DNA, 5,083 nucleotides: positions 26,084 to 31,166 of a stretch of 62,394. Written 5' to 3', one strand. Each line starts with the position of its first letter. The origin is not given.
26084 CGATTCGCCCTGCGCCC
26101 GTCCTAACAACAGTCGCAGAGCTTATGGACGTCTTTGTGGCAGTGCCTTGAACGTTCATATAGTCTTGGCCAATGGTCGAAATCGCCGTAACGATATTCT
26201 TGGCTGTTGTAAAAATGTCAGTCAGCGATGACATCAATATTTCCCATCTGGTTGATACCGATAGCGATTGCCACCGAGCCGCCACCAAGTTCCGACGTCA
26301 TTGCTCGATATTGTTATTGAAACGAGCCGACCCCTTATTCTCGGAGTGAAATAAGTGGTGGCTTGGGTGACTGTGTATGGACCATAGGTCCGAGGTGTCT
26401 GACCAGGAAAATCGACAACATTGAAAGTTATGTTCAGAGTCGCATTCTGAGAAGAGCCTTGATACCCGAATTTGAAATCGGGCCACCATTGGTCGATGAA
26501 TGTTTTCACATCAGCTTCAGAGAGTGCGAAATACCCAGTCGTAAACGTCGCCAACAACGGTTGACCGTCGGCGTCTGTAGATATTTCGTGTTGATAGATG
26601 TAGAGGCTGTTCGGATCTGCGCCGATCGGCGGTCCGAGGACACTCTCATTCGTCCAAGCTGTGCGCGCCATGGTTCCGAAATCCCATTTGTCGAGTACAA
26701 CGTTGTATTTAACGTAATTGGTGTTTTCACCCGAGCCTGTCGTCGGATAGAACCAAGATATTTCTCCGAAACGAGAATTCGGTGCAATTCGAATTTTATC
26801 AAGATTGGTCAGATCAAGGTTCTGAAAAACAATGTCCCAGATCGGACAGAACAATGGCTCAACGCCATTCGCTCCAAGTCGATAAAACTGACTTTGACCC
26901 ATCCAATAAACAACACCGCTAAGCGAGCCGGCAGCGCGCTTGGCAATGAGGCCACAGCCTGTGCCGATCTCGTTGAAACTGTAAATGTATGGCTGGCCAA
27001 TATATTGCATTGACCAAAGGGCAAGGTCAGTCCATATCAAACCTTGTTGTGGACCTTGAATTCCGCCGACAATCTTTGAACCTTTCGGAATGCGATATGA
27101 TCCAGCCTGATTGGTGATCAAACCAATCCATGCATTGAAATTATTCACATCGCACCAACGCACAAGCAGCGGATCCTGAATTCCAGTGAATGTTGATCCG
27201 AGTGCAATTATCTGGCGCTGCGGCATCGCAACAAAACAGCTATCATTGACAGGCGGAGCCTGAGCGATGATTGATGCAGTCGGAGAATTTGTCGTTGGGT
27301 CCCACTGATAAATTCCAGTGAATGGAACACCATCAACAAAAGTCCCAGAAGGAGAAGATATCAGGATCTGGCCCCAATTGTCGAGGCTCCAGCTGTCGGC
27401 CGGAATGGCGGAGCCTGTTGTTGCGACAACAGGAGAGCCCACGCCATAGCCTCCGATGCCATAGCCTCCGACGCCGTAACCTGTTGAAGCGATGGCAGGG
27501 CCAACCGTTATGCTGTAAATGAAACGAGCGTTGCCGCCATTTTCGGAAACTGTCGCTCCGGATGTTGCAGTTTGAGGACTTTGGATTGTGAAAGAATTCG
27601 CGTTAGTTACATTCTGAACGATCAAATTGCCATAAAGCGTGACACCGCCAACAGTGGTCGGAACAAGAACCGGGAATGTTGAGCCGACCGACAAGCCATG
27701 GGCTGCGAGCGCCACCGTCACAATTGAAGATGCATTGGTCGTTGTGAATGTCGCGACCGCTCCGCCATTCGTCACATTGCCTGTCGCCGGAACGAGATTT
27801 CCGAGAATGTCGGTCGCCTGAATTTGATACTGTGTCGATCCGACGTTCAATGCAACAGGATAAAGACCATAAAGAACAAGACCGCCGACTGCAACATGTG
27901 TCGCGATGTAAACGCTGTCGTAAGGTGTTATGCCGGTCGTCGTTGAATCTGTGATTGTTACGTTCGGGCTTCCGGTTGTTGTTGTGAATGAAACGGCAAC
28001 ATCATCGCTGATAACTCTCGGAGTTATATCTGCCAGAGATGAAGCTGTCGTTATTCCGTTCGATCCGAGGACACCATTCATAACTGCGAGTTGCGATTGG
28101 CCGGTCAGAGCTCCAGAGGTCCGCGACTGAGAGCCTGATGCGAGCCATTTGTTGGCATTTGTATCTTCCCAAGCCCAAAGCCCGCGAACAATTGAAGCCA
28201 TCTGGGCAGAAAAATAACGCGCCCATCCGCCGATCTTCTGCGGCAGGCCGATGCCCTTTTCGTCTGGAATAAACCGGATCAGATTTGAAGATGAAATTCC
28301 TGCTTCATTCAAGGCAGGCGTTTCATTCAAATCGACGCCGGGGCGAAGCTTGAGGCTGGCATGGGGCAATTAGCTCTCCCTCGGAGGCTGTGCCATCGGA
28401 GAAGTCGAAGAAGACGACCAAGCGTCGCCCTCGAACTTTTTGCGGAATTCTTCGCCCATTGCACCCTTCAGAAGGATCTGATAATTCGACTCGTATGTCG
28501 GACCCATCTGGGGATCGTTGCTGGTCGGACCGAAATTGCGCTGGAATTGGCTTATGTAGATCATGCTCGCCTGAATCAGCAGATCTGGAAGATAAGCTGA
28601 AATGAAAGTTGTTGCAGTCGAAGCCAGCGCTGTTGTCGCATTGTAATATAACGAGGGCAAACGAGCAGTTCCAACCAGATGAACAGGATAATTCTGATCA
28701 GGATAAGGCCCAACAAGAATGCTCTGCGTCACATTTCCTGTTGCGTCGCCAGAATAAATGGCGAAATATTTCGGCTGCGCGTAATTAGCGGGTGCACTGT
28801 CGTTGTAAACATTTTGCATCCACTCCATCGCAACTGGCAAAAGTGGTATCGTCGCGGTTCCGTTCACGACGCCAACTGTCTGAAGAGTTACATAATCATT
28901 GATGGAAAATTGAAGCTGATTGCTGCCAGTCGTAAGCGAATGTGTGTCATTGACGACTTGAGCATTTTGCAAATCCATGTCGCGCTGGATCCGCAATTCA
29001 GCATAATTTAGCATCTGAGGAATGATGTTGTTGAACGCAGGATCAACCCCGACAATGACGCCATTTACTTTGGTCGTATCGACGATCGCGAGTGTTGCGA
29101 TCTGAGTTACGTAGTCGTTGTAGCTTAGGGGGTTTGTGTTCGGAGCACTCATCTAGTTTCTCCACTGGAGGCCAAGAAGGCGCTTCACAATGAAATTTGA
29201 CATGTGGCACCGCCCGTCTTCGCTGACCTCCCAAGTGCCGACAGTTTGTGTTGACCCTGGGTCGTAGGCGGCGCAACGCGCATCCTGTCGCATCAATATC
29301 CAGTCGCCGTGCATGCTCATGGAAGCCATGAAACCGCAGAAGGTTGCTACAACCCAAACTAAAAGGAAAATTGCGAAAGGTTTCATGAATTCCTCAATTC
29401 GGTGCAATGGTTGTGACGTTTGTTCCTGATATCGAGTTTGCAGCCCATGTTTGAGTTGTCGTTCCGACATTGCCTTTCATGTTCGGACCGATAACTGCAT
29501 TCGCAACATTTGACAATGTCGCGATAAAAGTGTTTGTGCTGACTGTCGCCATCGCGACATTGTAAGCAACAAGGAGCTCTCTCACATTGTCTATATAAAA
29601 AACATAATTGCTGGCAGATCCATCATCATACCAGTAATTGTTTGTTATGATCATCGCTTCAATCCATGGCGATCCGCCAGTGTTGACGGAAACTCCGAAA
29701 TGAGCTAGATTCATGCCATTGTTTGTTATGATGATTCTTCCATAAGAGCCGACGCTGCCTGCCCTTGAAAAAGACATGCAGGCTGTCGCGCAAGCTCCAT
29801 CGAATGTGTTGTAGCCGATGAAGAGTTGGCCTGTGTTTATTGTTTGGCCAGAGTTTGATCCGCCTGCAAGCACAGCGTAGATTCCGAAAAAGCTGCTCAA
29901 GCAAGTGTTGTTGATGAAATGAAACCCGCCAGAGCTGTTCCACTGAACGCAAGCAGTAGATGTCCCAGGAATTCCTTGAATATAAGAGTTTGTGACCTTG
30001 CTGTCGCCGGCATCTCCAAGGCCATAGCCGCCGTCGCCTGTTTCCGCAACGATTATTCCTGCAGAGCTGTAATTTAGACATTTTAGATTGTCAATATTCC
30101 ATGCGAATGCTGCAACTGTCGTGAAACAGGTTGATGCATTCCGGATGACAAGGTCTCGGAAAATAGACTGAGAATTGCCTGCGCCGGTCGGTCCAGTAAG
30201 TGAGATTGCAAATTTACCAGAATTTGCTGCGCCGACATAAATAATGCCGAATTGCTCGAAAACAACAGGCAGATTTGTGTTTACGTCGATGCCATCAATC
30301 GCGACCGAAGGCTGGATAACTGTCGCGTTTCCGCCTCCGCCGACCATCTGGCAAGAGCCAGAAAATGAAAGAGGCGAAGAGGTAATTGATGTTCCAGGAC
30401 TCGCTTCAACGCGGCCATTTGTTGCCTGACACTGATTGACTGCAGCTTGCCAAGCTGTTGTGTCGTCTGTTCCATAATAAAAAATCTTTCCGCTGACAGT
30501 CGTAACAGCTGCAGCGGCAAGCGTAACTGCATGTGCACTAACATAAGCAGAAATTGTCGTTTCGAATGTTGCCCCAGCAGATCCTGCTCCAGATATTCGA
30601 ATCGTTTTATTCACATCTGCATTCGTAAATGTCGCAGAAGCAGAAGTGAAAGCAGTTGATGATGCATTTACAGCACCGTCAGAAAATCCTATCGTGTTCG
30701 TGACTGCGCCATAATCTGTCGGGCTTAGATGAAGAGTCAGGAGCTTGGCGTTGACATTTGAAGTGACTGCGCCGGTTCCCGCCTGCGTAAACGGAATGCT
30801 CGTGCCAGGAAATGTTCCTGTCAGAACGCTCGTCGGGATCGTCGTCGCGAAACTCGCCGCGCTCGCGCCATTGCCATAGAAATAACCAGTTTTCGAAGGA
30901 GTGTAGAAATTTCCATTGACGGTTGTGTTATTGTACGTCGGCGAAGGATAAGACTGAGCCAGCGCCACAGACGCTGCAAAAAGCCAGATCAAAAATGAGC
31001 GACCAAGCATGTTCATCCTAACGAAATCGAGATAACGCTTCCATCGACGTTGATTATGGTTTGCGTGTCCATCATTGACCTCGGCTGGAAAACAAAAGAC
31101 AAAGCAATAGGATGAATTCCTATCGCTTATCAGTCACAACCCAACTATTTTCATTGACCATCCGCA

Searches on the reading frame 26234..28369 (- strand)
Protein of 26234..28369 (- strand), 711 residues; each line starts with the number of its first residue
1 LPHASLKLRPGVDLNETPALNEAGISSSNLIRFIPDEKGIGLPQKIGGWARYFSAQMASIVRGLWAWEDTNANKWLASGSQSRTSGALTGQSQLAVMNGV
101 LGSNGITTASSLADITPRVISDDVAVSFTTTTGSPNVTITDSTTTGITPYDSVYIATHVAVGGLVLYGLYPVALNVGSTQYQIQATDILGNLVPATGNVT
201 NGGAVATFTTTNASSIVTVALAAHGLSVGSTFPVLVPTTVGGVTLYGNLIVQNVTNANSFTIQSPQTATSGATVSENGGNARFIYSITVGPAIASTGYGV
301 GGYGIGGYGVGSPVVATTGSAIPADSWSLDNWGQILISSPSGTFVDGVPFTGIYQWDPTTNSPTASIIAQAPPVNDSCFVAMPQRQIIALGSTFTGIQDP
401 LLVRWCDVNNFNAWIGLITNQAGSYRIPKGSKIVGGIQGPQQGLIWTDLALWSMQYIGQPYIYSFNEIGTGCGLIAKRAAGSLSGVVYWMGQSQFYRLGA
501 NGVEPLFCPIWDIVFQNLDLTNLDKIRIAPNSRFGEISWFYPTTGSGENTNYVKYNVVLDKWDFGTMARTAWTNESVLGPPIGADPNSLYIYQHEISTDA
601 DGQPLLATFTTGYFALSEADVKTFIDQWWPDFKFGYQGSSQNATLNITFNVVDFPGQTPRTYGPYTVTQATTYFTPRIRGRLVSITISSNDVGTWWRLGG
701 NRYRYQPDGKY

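Call 57: search_protein_families(library=phrogs, proteins=[window:26234-28369:-], max_evalue=0.00001)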
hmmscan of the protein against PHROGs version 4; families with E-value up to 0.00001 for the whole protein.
window:26234-28369:- (711 aa): 1 family
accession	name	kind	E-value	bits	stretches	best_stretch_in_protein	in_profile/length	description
phrog_3287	-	head and packaging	3.2e-58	198.9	1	10-710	12-523/524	virion structural protein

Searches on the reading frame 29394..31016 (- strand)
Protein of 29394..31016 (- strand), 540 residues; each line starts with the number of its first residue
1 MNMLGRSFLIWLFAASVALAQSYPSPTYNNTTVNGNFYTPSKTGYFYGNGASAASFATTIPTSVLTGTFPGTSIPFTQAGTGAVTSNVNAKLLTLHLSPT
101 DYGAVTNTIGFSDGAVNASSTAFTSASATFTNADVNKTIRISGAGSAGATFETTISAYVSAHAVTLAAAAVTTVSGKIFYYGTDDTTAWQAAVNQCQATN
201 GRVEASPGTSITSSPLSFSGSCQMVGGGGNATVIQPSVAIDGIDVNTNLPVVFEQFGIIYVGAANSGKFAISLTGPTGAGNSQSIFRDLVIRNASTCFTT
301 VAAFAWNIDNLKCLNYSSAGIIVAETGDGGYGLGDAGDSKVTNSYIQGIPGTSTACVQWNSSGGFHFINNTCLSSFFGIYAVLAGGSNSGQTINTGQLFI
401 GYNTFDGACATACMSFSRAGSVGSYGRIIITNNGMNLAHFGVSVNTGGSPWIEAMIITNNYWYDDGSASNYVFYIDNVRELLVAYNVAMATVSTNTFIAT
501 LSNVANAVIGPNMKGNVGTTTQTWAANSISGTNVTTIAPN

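Call 57: search_protein_families(library=phrogs, proteins=[window:29394-31016:-], max_evalue=0.00001)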
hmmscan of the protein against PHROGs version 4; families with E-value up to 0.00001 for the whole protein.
window:29394-31016:- (540 aa): 1 family
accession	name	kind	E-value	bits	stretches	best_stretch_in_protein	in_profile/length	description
phrog_32881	-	moron, auxiliary metabolic gene and host takeover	3.6e-28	99.3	1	78-200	106-228/690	pectin lyase activity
